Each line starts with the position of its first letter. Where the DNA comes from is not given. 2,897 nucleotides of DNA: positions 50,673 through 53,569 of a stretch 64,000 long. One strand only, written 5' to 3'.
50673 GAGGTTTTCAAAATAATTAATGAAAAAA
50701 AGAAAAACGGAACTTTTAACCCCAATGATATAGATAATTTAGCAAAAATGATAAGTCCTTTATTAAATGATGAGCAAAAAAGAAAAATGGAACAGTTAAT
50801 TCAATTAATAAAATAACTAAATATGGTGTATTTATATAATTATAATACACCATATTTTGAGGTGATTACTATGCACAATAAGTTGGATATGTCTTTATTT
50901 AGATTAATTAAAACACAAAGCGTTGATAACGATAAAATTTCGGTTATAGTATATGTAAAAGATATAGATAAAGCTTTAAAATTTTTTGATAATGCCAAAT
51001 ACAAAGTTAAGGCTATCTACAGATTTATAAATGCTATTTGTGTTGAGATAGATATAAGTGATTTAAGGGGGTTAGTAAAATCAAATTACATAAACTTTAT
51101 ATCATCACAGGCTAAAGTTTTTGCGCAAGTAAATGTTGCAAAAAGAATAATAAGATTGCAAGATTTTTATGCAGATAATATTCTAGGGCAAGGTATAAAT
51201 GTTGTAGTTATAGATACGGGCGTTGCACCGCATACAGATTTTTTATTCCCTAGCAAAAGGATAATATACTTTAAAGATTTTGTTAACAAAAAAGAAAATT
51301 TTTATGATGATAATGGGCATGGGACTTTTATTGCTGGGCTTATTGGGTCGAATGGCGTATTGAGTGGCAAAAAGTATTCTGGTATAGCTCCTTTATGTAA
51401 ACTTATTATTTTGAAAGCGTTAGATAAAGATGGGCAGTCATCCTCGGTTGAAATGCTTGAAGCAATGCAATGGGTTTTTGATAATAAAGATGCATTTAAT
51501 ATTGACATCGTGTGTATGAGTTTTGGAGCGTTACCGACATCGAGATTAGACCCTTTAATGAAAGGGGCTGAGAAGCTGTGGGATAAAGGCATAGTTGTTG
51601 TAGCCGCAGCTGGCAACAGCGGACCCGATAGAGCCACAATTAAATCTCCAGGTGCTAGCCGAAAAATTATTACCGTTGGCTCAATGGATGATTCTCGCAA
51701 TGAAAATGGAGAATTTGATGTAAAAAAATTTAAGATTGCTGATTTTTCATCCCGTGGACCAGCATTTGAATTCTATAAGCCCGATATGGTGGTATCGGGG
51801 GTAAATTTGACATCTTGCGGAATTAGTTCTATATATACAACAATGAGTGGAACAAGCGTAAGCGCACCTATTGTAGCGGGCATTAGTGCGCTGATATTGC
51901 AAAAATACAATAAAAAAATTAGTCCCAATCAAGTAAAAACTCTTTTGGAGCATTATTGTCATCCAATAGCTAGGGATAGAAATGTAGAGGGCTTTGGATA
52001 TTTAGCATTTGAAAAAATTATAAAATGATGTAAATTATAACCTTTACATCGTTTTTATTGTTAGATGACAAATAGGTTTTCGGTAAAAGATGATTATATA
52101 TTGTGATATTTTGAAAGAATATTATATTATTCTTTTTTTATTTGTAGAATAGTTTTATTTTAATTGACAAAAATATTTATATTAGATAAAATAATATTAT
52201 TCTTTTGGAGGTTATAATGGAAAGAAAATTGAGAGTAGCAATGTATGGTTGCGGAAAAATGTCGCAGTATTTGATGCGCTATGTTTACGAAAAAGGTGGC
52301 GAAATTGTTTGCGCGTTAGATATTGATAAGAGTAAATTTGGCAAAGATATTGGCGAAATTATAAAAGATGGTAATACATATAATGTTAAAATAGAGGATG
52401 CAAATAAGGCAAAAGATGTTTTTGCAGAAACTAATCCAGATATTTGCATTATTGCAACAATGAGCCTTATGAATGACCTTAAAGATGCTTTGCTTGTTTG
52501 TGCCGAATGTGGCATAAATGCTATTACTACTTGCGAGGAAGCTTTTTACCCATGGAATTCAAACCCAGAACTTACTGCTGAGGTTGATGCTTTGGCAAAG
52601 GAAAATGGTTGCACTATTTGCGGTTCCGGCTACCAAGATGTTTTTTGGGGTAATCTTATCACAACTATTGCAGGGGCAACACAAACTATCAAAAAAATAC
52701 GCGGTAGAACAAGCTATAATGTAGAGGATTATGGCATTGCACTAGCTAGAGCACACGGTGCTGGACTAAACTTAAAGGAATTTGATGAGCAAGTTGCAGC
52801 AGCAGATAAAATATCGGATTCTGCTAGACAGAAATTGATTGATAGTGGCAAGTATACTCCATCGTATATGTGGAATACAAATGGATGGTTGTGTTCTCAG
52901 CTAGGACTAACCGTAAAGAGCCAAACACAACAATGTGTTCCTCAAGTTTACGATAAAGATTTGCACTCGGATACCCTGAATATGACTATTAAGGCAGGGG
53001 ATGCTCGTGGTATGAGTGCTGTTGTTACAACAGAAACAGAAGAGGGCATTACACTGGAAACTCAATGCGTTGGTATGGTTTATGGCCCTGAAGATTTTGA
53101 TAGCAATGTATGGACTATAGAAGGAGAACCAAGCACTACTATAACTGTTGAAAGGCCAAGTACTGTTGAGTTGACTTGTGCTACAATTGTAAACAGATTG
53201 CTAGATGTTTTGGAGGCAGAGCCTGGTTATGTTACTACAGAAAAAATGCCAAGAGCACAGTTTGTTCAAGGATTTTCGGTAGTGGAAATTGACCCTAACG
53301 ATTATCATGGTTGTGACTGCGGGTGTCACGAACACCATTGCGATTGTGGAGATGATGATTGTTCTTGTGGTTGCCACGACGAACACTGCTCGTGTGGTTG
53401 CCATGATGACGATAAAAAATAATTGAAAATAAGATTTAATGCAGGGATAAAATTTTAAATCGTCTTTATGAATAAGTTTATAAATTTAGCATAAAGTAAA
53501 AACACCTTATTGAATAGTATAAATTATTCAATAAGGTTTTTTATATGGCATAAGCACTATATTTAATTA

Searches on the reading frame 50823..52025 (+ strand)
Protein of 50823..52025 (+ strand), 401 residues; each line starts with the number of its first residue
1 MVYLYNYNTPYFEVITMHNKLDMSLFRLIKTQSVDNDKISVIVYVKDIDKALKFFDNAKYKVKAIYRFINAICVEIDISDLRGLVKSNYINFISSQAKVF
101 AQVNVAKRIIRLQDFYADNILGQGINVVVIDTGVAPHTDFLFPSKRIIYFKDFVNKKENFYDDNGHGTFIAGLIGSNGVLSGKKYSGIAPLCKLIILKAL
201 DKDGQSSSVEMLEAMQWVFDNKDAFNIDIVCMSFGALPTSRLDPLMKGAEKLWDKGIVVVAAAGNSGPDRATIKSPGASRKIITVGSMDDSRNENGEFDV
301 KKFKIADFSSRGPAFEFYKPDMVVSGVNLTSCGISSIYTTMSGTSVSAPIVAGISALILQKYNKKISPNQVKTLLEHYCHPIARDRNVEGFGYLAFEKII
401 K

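Call 25: search_protein_families(library=pfam, proteins=[window:50823-52025:+], max_evalue=0.00001)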
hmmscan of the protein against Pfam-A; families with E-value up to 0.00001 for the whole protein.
window:50823-52025:+ (401 aa): 1 family
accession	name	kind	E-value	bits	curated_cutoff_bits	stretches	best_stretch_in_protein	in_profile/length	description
PF00082.27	Peptidase_S8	-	7.4e-45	153.9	21.8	1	122-379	1-273/288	Subtilase family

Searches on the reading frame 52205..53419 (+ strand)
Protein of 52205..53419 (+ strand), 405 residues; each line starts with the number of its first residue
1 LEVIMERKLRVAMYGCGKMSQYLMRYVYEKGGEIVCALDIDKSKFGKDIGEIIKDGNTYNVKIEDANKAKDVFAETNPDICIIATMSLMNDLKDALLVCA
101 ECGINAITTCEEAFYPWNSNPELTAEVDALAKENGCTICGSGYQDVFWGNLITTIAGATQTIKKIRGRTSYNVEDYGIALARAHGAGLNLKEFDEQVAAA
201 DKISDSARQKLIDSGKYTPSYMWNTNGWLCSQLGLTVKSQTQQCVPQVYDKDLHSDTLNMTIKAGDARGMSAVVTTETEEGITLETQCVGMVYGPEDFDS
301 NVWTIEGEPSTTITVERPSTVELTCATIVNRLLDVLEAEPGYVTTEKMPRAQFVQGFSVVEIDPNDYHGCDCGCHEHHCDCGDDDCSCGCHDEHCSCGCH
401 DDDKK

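Call 25: search_protein_families(library=pfam, proteins=[window:52205-53419:+], max_evalue=0.00001)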
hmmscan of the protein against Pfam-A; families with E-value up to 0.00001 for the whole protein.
window:52205-53419:+ (405 aa): 1 family
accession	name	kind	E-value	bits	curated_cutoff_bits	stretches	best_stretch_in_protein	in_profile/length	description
PF19328.4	DAP_DH_C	-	1.1e-06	28.9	23.3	0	150-198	5-53/206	2,4-diaminopentanoate dehydrogenase C-terminal domain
